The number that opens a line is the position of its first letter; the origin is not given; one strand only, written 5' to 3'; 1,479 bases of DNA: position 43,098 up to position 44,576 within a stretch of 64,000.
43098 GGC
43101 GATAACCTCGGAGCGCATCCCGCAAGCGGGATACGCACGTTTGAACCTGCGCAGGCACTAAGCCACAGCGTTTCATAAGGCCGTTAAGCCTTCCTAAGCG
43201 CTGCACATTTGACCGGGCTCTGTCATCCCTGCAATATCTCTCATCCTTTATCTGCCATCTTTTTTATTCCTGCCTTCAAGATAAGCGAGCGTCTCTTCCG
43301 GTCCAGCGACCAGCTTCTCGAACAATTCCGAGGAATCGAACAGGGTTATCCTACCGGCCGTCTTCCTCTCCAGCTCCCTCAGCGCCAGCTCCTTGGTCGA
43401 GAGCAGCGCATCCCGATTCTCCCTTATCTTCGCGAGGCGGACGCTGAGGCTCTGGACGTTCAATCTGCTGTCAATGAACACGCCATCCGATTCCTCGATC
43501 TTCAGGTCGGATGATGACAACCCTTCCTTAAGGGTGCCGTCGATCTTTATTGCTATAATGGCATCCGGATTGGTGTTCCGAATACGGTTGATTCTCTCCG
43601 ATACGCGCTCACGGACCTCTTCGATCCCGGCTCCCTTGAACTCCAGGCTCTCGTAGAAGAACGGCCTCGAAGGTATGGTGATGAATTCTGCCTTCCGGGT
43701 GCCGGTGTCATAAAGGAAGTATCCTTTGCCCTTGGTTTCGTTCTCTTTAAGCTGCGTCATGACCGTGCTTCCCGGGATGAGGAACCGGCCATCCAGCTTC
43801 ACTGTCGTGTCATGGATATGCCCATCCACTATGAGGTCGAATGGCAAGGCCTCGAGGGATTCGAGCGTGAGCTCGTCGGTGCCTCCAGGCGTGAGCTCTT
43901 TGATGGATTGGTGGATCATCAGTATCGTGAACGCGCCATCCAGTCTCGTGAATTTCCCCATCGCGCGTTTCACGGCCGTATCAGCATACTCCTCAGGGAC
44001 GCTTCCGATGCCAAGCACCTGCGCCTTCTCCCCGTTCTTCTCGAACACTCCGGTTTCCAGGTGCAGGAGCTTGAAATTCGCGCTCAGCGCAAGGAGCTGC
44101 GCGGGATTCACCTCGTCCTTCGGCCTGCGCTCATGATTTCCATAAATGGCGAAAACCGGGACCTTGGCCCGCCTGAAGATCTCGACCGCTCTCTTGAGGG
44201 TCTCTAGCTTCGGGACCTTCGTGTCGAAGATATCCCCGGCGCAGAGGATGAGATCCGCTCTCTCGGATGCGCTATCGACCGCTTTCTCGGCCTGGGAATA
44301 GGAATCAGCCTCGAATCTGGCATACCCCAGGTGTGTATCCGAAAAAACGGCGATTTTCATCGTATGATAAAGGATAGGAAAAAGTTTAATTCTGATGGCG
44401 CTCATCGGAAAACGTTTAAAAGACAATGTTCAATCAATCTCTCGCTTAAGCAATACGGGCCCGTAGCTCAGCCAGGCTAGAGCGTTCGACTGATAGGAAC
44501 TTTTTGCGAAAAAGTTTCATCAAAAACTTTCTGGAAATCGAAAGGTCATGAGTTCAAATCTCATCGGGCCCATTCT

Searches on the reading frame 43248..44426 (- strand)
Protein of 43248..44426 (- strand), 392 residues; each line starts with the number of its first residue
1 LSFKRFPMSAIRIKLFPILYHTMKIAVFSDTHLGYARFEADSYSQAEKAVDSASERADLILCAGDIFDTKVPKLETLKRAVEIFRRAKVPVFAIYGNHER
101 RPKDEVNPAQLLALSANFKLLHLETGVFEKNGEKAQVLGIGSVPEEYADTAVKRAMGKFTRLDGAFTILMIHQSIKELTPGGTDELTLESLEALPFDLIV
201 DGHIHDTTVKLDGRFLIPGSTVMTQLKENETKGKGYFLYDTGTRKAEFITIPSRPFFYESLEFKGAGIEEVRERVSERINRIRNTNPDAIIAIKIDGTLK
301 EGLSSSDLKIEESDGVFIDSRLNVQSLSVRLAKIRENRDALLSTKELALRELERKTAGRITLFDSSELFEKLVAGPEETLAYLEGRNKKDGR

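Call 65: search_protein_families(library=pfam, proteins=[window:43248-44426:-], max_evalue=0.0001)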
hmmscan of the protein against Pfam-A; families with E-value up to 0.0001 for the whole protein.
window:43248-44426:- (392 aa): 2 families
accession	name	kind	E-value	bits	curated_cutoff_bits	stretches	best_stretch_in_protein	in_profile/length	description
PF12850.12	Metallophos_2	-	1.5e-15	58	27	1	23-230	1-144/154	Calcineurin-like phosphoesterase superfamily domain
PF00149.33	Metallophos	-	4.2e-15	57.1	21.5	1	23-205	1-189/191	Calcineurin-like phosphoesterase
